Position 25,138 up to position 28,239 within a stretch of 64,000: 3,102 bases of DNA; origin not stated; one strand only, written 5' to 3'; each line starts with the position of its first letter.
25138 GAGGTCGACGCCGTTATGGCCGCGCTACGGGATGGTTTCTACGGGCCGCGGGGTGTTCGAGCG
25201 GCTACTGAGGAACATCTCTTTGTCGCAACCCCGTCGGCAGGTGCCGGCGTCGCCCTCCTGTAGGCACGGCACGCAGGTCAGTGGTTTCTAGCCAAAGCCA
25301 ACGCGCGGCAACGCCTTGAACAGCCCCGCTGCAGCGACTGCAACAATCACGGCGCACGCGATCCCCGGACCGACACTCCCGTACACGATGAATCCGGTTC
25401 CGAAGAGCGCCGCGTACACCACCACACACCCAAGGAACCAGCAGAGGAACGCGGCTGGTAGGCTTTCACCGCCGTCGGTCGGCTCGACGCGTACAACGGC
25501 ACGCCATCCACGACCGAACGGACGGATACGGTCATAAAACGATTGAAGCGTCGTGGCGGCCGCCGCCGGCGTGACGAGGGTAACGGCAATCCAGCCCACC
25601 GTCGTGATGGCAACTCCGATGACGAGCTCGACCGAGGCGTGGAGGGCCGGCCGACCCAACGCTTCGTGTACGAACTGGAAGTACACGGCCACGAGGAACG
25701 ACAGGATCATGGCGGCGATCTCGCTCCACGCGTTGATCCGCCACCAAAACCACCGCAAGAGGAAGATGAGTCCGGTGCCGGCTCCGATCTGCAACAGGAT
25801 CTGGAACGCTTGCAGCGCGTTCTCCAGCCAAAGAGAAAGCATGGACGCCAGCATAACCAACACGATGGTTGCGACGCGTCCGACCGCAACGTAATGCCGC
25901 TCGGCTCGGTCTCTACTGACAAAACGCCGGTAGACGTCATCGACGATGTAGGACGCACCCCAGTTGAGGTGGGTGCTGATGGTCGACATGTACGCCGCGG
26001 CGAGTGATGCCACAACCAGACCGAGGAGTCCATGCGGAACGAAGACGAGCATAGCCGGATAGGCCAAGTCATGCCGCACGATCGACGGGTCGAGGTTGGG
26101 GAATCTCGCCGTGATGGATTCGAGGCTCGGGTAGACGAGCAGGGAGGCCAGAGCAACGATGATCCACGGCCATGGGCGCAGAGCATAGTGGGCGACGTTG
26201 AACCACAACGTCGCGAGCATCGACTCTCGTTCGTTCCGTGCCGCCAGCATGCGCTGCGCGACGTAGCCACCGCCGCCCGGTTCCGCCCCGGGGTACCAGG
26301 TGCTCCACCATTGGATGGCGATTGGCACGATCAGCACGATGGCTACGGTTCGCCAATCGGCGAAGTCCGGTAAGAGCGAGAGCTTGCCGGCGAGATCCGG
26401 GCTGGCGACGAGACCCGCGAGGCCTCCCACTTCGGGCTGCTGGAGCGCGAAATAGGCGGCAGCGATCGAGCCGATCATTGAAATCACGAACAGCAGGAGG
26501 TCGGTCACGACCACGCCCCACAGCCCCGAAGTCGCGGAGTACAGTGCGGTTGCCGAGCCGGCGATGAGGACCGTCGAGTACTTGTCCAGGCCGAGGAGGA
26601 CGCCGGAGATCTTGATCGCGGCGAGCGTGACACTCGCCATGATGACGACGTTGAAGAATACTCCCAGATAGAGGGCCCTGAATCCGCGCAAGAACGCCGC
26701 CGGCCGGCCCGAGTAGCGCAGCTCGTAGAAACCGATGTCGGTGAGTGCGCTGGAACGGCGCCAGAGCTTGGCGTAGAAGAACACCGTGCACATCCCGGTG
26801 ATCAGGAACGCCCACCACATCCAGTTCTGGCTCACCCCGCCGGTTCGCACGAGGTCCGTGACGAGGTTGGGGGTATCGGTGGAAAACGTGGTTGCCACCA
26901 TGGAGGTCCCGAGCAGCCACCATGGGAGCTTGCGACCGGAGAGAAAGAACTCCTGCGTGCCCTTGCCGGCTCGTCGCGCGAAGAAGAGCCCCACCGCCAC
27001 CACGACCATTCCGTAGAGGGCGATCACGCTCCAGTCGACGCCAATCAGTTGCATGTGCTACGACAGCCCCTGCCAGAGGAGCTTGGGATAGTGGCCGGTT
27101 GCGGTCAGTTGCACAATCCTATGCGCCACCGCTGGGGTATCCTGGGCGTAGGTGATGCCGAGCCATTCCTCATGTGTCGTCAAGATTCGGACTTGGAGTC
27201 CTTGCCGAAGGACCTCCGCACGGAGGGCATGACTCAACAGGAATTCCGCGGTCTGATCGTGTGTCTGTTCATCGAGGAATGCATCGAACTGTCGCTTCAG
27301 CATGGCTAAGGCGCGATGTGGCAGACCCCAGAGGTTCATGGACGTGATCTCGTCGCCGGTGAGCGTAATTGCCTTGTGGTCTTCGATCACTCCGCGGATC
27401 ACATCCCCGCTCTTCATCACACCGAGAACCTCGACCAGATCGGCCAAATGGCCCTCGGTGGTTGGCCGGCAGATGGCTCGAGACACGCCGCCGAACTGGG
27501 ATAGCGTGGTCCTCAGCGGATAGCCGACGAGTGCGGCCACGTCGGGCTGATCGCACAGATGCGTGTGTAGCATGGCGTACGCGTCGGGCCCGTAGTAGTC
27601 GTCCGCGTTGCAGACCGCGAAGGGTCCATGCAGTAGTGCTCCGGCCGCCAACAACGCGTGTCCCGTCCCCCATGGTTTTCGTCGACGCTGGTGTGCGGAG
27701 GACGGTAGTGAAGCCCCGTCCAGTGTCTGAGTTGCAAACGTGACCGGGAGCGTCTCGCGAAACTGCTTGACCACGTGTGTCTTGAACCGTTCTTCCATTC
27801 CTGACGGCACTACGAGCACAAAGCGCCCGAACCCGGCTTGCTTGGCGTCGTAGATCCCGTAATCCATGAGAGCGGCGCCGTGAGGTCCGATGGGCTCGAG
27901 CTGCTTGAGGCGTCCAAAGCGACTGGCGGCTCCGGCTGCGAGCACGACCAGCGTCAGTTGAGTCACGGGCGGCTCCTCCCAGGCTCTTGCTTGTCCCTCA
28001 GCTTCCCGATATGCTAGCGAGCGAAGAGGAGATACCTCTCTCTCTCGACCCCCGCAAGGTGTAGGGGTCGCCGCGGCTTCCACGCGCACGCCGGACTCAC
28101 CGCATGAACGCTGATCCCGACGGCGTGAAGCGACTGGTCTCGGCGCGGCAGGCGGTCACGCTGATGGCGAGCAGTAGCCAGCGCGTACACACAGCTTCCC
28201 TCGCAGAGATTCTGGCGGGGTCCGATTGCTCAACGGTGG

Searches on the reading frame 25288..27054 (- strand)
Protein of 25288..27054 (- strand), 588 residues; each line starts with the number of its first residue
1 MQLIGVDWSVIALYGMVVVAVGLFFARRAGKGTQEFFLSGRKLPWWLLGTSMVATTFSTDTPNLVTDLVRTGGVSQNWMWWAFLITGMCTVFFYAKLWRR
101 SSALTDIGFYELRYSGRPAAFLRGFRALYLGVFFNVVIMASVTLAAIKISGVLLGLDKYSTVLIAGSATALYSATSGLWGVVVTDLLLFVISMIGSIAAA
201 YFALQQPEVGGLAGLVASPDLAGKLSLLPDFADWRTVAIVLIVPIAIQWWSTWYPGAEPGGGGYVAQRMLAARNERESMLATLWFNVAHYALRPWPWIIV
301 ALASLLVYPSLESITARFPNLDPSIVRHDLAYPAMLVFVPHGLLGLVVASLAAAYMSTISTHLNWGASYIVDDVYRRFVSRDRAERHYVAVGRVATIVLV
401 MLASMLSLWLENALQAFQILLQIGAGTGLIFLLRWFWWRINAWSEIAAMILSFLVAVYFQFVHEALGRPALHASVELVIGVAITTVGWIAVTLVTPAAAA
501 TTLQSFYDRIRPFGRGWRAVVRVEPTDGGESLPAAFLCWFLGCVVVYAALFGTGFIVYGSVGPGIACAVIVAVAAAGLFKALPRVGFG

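Call 82: search_protein_families(library=pfam, proteins=[window:25288-27054:-], max_evalue=0.0001)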
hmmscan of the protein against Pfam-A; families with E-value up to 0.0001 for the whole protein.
window:25288-27054:- (588 aa): 1 family
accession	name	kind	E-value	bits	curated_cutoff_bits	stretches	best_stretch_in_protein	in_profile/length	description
PF00474.23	SSF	-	1.2e-25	90.7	22.8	1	36-450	1-404/406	Sodium:solute symporter family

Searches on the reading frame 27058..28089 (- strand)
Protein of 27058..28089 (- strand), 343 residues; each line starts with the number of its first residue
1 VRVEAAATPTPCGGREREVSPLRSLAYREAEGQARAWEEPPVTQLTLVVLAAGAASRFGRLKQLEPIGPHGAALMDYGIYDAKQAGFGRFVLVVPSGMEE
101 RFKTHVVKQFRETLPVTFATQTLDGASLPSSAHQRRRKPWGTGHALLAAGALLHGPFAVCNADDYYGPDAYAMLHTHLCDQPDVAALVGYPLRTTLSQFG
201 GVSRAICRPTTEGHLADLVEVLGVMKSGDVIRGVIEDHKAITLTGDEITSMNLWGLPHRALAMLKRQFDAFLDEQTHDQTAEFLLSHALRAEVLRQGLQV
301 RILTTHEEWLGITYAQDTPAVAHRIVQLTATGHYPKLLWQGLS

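Call 82: search_protein_families(library=pfam, proteins=[window:27058-28089:-], max_evalue=0.0001)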
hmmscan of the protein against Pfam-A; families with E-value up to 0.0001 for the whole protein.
window:27058-28089:- (343 aa): 1 family
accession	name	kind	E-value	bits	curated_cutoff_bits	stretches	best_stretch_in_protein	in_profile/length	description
PF12804.13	NTP_transf_3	-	1.5e-06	29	27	1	48-103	2-59/160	MobA-like NTP transferase domain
